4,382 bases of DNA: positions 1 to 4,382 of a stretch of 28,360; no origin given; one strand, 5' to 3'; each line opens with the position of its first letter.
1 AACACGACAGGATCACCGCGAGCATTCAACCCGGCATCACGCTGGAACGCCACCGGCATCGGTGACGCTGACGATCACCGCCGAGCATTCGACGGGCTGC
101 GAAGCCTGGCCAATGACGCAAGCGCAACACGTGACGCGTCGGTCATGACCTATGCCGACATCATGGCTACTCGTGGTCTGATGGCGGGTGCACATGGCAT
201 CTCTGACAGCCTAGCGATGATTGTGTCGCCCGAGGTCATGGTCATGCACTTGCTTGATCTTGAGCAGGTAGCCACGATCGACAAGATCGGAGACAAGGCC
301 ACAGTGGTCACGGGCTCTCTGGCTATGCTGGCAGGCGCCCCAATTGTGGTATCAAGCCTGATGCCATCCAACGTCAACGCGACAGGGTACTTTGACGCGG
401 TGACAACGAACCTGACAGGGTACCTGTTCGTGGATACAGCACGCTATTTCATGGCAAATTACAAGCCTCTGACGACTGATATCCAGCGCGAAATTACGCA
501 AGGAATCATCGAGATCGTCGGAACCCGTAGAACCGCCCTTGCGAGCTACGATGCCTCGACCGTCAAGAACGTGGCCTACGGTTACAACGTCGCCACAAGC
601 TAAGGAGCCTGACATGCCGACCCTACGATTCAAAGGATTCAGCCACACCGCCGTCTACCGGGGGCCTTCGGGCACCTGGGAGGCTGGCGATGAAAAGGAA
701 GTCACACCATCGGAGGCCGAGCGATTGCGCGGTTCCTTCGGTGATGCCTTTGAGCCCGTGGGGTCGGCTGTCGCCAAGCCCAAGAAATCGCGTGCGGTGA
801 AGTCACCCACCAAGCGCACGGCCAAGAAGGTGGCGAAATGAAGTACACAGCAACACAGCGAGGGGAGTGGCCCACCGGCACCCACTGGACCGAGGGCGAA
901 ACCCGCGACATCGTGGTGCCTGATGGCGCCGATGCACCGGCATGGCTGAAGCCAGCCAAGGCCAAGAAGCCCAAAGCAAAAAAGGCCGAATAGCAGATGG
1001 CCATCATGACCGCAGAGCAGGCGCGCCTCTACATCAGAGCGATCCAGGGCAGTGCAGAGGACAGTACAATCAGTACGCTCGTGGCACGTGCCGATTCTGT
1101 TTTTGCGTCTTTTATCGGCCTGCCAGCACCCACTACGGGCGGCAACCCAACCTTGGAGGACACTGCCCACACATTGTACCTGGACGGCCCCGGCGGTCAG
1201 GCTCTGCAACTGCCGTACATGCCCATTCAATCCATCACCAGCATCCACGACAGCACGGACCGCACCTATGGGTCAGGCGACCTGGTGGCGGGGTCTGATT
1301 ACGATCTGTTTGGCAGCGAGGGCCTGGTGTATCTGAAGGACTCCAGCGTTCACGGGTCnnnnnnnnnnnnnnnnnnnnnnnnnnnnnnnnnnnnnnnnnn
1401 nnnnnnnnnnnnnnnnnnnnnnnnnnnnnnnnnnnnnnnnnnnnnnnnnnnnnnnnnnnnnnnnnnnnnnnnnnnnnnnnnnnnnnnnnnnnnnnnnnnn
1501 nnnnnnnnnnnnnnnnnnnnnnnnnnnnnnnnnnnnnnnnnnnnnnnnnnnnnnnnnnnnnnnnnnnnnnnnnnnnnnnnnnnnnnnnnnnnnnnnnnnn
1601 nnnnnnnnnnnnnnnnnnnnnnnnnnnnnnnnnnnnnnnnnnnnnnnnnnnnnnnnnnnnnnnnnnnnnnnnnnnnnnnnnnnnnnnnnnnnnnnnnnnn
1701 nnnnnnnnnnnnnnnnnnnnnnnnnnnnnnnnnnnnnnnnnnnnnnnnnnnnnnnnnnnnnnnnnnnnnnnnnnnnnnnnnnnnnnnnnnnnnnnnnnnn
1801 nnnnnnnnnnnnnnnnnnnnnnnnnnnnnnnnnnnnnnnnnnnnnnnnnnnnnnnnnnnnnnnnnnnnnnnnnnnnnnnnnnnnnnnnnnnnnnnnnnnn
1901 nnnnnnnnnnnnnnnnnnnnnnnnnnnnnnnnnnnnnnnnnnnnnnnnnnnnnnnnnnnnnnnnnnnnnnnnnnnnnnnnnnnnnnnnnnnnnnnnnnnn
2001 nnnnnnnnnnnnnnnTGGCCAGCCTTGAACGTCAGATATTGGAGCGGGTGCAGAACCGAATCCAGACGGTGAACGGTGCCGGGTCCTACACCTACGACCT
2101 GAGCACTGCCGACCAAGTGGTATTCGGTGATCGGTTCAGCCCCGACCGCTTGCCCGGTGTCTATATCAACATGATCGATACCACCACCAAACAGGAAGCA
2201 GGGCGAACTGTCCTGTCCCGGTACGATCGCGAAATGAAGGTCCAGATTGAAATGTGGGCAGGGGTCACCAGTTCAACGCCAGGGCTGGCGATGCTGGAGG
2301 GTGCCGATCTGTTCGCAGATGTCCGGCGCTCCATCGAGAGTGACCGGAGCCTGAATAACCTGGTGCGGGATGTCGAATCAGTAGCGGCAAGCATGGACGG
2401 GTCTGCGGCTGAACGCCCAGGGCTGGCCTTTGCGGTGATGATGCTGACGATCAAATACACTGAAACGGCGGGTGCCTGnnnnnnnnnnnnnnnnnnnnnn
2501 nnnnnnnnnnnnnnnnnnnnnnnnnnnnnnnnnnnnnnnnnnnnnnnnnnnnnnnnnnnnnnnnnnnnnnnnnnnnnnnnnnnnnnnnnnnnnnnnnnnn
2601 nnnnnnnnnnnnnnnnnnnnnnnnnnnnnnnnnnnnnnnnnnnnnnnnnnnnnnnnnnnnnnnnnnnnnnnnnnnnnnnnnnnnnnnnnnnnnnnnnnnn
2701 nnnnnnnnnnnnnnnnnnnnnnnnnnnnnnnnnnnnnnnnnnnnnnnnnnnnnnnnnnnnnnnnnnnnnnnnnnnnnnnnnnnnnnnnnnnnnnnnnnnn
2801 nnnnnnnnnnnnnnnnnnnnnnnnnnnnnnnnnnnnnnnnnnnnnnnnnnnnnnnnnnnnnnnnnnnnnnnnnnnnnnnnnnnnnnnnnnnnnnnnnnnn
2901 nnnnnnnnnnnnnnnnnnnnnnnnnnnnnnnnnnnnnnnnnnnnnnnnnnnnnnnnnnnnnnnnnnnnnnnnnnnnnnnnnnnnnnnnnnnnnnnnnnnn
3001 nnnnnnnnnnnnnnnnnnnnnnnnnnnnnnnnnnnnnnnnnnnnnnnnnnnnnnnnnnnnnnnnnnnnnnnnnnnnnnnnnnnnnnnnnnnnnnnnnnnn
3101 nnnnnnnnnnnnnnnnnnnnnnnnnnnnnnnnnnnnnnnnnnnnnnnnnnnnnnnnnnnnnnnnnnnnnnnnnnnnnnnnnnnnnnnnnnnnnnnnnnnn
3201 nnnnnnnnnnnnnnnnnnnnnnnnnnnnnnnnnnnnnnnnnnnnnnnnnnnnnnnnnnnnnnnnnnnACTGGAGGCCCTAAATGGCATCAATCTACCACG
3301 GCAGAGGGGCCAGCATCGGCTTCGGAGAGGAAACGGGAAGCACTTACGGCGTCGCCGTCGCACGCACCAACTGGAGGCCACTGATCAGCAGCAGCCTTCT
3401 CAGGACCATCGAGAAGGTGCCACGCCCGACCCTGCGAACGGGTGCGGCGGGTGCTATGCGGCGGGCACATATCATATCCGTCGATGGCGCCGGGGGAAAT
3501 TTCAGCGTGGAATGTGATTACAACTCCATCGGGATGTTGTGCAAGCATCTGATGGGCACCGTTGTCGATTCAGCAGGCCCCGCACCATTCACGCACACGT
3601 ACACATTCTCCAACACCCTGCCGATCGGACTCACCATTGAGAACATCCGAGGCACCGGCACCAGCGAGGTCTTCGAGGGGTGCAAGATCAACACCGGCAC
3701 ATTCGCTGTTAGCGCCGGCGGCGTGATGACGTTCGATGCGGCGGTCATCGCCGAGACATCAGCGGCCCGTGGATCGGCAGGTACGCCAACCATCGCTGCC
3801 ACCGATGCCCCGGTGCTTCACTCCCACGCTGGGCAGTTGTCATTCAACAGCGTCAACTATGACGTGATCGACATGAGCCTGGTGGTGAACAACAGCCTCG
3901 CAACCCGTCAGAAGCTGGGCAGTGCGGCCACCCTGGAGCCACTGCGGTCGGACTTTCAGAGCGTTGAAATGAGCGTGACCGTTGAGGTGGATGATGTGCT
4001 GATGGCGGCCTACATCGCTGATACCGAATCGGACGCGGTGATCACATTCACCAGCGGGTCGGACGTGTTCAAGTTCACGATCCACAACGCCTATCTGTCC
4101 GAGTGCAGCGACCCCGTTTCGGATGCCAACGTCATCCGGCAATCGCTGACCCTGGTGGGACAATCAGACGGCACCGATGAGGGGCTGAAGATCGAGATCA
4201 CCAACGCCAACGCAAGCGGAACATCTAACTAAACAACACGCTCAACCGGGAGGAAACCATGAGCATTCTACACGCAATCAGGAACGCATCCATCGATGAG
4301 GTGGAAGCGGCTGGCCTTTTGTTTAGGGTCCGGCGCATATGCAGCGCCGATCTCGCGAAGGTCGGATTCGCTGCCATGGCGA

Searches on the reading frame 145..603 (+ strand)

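Call 16: search_protein_families(library=pfam, proteins=[window:145-603:+], max_evalue=0.01)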
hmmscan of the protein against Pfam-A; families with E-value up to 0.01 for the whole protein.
window:145-603:+ (152 aa): 1 family
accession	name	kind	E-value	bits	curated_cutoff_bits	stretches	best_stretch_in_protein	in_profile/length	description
PF05065.19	Phage_capsid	-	0.00011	22.1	24.2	1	31-141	167-276/280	Phage capsid family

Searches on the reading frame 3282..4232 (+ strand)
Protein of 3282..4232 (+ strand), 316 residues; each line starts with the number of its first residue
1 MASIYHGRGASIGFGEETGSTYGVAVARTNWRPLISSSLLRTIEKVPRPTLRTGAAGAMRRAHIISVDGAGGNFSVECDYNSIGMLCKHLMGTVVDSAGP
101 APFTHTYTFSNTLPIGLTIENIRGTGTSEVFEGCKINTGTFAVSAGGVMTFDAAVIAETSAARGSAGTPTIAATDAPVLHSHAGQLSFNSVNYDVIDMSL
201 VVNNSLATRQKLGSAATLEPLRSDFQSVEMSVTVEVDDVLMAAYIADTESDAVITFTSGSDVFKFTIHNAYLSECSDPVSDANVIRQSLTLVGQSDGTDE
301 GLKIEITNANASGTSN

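Call 8: search_protein_families(library=phrogs, proteins=[window:3282-4232:+], max_evalue=0.001)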
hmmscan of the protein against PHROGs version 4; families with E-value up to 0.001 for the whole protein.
window:3282-4232:+ (316 aa): 1 family
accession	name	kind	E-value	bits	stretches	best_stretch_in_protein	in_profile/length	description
phrog_290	-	tail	6.3e-32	112.4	1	5-311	14-334/411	minor tail protein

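Call 16: search_protein_families(library=pfam, proteins=[window:3282-4232:+], max_evalue=0.01)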
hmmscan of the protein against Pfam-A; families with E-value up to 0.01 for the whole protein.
window:3282-4232:+ (316 aa): 1 family
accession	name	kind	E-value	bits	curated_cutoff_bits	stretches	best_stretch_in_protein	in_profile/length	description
PF18906.5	Phage_tube_2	-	1.5e-25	90.8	27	1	7-290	1-263/266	Phage tail tube protein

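Call 23: search_dna_similar(query=window:3282-4232:+, collection=phages, mode=protein, max_rows=12)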
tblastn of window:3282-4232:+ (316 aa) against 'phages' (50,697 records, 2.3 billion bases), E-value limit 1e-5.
Records with a match: 9; places in all: 9; records where one place covers at least 80% of the query: 0.
Best place of each record, by identity: <60% 9.
By first word of the organism name: Escherichia 6; Enterobacteria 2; Microcystis 1.
By host as written in the record: Escherichia coli K-12 2; Escherichia coli 2; Escherichia coli K-12 MG1655 2; Escherichia sp. 1; Escherichia coli HER 1036 1; Microcystis aeruginosa FACHB-469 1.
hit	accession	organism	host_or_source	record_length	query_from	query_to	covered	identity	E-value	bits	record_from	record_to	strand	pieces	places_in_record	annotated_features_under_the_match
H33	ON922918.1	Escherichia phage vB_EcoM_PD328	Escherichia sp.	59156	130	308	57%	23.9%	2e-6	56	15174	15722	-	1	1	hypothetical protein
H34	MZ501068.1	Escherichia phage FritzHoffmann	Escherichia coli K-12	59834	130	308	57%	23.4%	5e-6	54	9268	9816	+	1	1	tail subunit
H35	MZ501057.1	Escherichia phage ChristophMerian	Escherichia coli K-12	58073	130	308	57%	23.4%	5e-6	54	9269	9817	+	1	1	tail subunit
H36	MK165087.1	Escherichia phage BRET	Escherichia coli HER 1036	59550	130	308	57%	23.4%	6e-6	54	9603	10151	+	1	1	putative tail subunit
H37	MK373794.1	Escherichia phage vB_EcoS_HdK1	Escherichia coli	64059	130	308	57%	23.4%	7e-6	54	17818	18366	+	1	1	hypothetical protein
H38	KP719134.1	Enterobacteria phage JenK1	Escherichia coli K-12 MG1655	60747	130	308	57%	23.4%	8e-6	53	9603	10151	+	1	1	putative phage tail subunit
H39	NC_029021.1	Enterobacteria phage JenK1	Escherichia coli K-12 MG1655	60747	130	308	57%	23.4%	8e-6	53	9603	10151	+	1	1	Hoc-like head decoration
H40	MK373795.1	Escherichia phage vB_EcoS_HdSG1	Escherichia coli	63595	130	308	57%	23.4%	8e-6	53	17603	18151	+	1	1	hypothetical protein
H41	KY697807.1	Microcystis phage MACPNOA1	Microcystis aeruginosa FACHB-469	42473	53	156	33%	32.2%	3e-6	55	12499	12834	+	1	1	site-specific recombinase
